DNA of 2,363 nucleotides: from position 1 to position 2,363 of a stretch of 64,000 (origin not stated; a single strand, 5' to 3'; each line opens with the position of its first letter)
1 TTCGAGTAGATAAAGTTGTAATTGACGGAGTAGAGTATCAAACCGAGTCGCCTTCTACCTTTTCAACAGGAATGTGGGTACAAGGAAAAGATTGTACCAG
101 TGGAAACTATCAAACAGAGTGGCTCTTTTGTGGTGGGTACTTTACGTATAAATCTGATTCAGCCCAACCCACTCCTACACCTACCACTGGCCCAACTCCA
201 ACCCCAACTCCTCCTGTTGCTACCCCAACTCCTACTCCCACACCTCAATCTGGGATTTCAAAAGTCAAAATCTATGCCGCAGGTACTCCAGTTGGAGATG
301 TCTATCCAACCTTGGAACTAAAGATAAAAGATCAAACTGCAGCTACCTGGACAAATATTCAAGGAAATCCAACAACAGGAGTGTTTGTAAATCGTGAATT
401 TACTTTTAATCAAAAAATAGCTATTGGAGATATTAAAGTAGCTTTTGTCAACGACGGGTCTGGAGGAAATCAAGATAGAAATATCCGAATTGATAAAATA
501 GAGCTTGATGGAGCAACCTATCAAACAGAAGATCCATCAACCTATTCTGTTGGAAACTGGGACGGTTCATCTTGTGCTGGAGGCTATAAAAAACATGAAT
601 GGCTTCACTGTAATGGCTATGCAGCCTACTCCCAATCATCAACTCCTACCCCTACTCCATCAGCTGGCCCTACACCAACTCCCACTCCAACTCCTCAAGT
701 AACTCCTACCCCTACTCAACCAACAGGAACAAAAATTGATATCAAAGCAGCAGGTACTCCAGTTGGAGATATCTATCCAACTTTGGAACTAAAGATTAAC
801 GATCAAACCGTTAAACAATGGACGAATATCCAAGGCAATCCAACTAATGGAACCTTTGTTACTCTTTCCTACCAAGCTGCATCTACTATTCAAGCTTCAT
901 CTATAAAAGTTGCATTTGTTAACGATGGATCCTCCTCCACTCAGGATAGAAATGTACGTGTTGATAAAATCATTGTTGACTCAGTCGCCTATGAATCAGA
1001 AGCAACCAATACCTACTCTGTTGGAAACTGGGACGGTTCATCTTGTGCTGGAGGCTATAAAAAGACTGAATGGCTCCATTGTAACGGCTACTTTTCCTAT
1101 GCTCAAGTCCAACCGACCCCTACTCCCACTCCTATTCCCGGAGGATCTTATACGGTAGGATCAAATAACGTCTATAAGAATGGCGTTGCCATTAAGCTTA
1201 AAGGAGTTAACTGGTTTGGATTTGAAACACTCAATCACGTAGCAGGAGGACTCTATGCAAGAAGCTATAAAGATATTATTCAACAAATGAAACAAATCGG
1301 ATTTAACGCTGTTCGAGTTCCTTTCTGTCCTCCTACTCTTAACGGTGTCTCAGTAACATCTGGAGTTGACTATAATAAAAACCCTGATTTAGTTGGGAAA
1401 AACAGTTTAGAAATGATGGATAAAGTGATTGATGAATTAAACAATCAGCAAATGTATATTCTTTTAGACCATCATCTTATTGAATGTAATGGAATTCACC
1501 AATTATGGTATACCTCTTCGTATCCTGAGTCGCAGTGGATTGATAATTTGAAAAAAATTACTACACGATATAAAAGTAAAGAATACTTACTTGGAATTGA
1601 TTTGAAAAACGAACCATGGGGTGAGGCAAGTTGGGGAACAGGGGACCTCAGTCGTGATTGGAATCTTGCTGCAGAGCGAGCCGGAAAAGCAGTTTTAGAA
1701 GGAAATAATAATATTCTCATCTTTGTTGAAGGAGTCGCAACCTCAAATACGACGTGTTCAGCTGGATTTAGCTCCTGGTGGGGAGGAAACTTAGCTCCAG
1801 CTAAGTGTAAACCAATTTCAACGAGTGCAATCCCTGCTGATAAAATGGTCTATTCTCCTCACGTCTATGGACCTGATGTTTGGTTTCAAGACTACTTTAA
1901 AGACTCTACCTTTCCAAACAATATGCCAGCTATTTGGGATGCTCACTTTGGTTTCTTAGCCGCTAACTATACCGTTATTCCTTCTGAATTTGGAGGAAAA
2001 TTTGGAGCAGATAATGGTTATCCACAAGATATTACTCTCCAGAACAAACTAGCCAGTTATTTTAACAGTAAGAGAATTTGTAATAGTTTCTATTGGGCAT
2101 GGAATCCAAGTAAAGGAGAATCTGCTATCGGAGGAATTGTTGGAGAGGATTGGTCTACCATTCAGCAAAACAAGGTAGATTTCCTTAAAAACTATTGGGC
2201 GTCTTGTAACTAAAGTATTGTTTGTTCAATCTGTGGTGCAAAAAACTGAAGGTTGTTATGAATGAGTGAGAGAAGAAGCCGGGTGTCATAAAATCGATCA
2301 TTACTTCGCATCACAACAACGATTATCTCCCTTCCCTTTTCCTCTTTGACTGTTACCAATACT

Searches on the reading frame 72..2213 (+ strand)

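Call 92: search_protein_families(library=pfam, proteins=[window:72-2213:+], max_evalue=0.001)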
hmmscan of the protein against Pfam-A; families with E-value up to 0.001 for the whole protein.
window:72-2213:+ (713 aa): 2 families
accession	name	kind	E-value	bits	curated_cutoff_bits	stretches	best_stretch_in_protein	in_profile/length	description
PF00150.24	Cellulase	-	9.7e-39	133.9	23.5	1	377-680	6-271/272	Cellulase (glycosyl hydrolase family 5)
PF16841.11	CBM60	-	7.6e-30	103.7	28.2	2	222-315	2-89/91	Ca-dependent carbohydrate-binding module xylan-binding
